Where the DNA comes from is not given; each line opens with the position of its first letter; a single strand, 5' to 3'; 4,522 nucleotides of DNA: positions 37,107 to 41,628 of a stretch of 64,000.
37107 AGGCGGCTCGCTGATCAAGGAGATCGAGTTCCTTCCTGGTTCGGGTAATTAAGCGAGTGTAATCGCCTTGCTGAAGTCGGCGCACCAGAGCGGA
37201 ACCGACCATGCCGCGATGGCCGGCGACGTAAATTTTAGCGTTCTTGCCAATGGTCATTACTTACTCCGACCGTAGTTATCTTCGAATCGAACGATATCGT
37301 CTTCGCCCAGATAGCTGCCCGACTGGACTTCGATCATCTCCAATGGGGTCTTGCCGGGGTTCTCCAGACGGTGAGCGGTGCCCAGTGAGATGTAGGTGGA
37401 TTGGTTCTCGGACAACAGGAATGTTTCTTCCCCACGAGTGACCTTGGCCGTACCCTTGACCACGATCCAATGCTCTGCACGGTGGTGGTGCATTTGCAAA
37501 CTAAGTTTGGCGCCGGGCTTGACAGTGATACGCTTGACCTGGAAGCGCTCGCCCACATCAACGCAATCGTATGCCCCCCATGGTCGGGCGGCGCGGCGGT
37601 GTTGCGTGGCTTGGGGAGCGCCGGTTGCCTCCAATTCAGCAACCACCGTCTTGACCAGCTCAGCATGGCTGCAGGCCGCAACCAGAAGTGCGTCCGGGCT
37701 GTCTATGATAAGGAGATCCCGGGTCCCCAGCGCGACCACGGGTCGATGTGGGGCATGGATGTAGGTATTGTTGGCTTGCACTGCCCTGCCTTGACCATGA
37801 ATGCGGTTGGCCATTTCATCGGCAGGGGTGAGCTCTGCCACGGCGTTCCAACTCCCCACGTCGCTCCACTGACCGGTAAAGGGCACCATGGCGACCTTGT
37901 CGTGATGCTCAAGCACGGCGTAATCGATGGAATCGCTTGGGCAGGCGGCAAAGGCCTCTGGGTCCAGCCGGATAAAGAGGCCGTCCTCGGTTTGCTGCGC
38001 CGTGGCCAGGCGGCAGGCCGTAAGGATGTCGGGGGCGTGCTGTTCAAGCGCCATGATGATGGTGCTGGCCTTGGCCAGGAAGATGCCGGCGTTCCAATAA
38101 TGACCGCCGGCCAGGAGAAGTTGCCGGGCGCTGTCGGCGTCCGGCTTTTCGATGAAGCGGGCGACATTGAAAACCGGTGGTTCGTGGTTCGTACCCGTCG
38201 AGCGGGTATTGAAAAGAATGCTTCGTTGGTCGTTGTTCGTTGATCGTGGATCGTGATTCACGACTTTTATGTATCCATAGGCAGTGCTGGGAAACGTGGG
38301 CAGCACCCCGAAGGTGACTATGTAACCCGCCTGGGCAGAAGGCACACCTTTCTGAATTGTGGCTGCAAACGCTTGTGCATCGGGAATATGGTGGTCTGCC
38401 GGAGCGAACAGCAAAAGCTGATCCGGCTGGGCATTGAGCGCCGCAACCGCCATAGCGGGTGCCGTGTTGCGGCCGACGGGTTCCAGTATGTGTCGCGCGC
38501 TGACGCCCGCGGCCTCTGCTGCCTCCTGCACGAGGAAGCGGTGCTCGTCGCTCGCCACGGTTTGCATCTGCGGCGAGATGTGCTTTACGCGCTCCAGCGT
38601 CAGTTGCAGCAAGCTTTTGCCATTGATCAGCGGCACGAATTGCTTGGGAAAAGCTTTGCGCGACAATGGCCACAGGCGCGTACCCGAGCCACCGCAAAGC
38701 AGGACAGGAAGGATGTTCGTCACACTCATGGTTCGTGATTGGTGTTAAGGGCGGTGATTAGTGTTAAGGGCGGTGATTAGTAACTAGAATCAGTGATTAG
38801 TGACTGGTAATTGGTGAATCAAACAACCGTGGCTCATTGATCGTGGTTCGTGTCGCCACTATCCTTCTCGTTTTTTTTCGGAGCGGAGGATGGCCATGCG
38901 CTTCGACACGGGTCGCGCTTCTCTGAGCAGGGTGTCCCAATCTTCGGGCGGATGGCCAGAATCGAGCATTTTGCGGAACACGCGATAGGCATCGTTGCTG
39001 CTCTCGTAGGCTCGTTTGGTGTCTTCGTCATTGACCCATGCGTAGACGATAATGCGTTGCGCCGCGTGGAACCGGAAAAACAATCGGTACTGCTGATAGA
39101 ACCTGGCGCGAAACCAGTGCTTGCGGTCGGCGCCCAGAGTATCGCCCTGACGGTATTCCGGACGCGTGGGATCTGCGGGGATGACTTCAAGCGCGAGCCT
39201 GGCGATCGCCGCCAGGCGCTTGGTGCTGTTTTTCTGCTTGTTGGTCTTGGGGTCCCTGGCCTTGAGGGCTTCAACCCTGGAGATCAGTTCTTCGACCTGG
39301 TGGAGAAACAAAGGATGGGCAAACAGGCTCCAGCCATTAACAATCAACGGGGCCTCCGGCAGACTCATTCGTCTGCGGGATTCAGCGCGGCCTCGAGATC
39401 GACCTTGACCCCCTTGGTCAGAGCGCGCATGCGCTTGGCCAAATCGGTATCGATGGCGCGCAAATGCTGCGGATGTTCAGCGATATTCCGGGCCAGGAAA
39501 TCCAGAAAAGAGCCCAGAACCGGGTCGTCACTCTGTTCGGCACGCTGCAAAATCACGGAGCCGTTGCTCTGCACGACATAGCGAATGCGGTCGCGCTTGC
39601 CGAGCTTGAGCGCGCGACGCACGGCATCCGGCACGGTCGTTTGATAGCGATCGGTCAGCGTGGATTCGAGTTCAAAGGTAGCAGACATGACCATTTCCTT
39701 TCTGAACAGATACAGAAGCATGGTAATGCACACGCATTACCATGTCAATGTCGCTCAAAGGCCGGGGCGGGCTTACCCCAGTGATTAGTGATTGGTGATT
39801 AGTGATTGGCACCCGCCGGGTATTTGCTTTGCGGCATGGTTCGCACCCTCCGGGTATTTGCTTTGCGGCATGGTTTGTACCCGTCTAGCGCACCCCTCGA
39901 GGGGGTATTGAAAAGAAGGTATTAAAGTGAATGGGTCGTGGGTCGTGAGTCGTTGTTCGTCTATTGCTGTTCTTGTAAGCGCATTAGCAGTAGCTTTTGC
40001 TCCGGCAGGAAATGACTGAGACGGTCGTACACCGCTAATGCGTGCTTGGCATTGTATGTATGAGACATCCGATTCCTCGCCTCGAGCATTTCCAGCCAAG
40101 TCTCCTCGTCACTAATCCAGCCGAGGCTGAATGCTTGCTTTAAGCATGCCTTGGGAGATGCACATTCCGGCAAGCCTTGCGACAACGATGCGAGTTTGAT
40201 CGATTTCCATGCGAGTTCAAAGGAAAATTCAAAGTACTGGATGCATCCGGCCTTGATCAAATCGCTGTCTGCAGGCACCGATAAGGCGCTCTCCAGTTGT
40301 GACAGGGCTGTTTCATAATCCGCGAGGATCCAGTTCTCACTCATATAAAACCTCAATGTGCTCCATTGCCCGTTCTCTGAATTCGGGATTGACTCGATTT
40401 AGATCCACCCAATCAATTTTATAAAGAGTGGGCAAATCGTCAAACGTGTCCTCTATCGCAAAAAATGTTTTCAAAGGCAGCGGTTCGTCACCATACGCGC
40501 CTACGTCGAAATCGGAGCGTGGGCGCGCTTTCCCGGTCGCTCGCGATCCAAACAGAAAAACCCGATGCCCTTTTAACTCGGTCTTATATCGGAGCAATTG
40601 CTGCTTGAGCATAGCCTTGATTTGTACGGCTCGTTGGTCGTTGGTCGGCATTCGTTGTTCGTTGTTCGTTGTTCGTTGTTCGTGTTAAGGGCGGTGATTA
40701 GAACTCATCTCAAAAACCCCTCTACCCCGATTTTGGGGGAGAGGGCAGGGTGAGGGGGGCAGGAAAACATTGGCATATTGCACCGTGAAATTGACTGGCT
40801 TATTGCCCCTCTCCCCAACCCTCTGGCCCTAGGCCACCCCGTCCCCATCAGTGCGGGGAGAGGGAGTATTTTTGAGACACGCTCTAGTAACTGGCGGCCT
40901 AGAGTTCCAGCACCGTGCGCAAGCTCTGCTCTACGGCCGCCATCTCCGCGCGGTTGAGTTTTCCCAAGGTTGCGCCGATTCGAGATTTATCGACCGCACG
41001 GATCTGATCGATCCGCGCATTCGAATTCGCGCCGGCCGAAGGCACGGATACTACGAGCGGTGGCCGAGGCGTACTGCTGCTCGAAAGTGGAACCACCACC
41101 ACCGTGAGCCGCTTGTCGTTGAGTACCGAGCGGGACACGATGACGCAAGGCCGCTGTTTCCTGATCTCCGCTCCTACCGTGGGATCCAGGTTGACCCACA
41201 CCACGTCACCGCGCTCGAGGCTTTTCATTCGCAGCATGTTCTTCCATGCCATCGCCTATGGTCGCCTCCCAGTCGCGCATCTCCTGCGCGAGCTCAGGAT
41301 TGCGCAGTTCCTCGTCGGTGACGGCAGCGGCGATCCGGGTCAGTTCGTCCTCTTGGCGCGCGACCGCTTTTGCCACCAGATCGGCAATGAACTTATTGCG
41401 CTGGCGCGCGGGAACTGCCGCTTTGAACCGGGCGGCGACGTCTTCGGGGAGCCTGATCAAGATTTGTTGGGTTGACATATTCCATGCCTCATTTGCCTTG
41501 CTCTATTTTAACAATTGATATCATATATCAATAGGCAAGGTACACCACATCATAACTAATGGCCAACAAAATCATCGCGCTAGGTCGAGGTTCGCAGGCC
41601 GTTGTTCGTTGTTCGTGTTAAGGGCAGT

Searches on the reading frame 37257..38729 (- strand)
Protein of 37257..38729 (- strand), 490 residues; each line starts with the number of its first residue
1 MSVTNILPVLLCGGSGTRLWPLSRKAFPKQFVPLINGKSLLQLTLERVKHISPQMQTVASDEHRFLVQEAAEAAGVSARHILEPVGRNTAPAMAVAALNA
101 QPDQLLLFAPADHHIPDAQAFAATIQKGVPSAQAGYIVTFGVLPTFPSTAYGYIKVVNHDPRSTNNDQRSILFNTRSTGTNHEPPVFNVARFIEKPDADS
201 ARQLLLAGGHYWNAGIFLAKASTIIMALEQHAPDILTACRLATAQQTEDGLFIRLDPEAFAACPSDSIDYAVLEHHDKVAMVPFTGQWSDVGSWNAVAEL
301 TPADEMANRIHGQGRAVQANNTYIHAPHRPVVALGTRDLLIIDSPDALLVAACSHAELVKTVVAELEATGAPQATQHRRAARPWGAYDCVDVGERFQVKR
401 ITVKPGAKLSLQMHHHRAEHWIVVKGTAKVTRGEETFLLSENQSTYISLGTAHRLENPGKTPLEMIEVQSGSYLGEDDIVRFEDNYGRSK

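Call 6: search_protein_families(library=pfam, proteins=[window:37257-38729:-], max_evalue=0.01)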
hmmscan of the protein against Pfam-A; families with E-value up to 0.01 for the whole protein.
window:37257-38729:- (490 aa): 5 families
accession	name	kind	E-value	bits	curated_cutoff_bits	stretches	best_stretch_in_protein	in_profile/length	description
PF01050.24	MannoseP_isomer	-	4.3e-57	191.8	23.6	1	373-484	5-116/116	Mannose-6-phosphate isomerase C-terminal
PF00483.29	NTP_transferase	-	3.2e-40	138.7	21.2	1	8-304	2-242/245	Nucleotidyl transferase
PF07883.17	Cupin_2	-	2.5e-12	46.8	27.2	1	401-468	3-69/70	Cupin domain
PF12804.13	NTP_transf_3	-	2.7e-07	31.4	27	1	9-131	2-114/160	MobA-like NTP transferase domain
PF22640.1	ManC_GMP_beta-helix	-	1.2e-06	28.8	27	1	317-366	6-55/55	MannoseP isomerase/GMP-like beta-helix domain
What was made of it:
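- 37257..38729 (-): manC, a backbone gene. It contains an in-frame repeat island at about 38165-38269. Pfam (call 6).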

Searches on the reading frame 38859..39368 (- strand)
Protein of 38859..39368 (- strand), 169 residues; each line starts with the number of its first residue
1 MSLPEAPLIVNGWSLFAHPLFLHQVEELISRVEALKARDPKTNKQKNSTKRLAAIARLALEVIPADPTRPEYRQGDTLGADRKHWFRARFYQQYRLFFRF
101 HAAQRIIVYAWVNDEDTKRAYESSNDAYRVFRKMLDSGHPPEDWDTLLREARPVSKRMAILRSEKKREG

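Call 4: search_protein_families(library=pfam, proteins=[window:38859-39368:-], max_evalue=0.01)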
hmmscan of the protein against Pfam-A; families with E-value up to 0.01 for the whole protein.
window:38859-39368:- (169 aa): 1 family
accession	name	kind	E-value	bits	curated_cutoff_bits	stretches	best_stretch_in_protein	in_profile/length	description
PF11663.14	Toxin_YhaV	-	4.2e-59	199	35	1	15-151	1-137/138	Toxin with endonuclease activity, of toxin-antitoxin system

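Call 77: search_protein_families(library=padloc, proteins=[window:38859-39368:-], max_evalue=0.001)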
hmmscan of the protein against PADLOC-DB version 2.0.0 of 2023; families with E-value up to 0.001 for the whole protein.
window:38859-39368:- (169 aa): 0 families

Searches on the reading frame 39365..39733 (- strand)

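Call 4: search_protein_families(library=pfam, proteins=[window:39365-39733:-], max_evalue=0.01)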
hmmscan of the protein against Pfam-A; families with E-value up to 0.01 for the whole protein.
window:39365-39733:- (122 aa): 2 families
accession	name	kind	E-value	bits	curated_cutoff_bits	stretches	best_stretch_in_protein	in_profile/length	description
PF15937.10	PrlF_antitoxin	-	3e-36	124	32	1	23-118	1-97/99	prlF antitoxin for toxin YhaV_toxin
PF04014.23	MazE_antitoxin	-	0.0043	17.4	24.7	1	25-64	3-42/48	Antidote-toxin recognition MazE, bacterial antitoxin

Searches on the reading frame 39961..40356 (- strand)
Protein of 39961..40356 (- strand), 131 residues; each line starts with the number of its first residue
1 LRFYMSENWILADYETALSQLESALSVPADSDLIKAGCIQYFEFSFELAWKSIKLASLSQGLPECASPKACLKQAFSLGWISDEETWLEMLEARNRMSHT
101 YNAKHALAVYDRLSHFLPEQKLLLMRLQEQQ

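Call 4: search_protein_families(library=pfam, proteins=[window:39961-40356:-], max_evalue=0.01)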
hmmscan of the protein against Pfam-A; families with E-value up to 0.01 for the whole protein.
window:39961-40356:- (131 aa): 1 family
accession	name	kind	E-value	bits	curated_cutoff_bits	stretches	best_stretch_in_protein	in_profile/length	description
PF08780.16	NTase_sub_bind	-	1.7e-34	119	31.8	1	11-128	3-125/126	Nucleotidyltransferase substrate binding protein like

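Call 77: search_protein_families(library=padloc, proteins=[window:39961-40356:-], max_evalue=0.001)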
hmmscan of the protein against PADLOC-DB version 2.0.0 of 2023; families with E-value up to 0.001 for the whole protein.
window:39961-40356:- (131 aa): 0 families

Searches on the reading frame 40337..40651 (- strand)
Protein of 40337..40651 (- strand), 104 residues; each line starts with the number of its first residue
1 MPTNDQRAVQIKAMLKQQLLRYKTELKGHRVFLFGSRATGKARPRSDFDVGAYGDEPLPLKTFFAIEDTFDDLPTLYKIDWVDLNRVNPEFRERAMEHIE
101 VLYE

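Call 4: search_protein_families(library=pfam, proteins=[window:40337-40651:-], max_evalue=0.01)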
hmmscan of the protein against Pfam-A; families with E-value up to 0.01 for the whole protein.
window:40337-40651:- (104 aa): 2 families
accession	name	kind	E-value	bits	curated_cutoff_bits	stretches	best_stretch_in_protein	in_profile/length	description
PF18765.7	Polbeta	-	1.3e-13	51.3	26.9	1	29-104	14-89/93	Polymerase beta, Nucleotidyltransferase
PF01909.29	NTP_transf_2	-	3.6e-08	34.1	21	1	19-98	5-57/93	Nucleotidyltransferase domain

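Call 77: search_protein_families(library=padloc, proteins=[window:40337-40651:-], max_evalue=0.001)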
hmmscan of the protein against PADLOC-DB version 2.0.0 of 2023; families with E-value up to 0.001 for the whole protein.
window:40337-40651:- (104 aa): 6 families
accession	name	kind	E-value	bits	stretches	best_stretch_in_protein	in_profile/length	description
PDLC04906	PDC-S09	-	4.5e-07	28.2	1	9-100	5-96/98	-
PDLC04904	PDC-S09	-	2.6e-06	25.6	1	14-98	11-94/104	-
PDLC04907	PDC-S09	-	2.7e-06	25.5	1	11-51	10-50/114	-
PDLC04902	PDC-S09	-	1.9e-05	22.9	1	16-101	9-94/97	-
PDLC03138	Specificity_I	-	5.8e-05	20.3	1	29-93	23-87/485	Type I specificity subunit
PDLC04903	PDC-S09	-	6.2e-05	21.3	1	8-50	7-48/108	-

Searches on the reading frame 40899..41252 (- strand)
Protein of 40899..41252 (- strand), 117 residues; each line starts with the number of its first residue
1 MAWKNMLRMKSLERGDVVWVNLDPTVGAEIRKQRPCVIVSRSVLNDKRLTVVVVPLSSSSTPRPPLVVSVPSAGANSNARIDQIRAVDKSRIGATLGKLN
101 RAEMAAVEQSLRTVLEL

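Call 4: search_protein_families(library=pfam, proteins=[window:40899-41252:-], max_evalue=0.01)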
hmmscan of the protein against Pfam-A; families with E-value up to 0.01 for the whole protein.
window:40899-41252:- (117 aa): 1 family
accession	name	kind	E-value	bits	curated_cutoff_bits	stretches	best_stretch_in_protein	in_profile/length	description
PF02452.23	PemK_toxin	-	6.7e-30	103.9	23.1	1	13-115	1-109/109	PemK-like, MazF-like toxin of type II toxin-antitoxin system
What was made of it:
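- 40899..41478 (-): 90-aa antitoxin candidate plus mazF1. Pfam PemK_toxin (call 4).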

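Call 77: search_protein_families(library=padloc, proteins=[window:40899-41252:-], max_evalue=0.001)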
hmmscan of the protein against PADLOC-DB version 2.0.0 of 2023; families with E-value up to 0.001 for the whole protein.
window:40899-41252:- (117 aa): 0 families

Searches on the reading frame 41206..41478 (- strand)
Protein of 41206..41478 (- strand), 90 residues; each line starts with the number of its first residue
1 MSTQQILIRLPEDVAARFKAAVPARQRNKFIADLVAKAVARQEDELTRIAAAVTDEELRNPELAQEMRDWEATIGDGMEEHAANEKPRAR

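Call 4: search_protein_families(library=pfam, proteins=[window:41206-41478:-], max_evalue=0.01)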
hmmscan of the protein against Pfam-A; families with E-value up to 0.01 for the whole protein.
window:41206-41478:- (90 aa): 0 families

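Call 59: search_protein_families(library=pfam, proteins=[window:41206-41478:-], max_evalue=0.05)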
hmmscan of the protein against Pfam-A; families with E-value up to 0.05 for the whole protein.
window:41206-41478:- (90 aa): 0 families
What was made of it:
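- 40899..41478 (-): The antitoxin has no Pfam hit (calls 4, 59).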
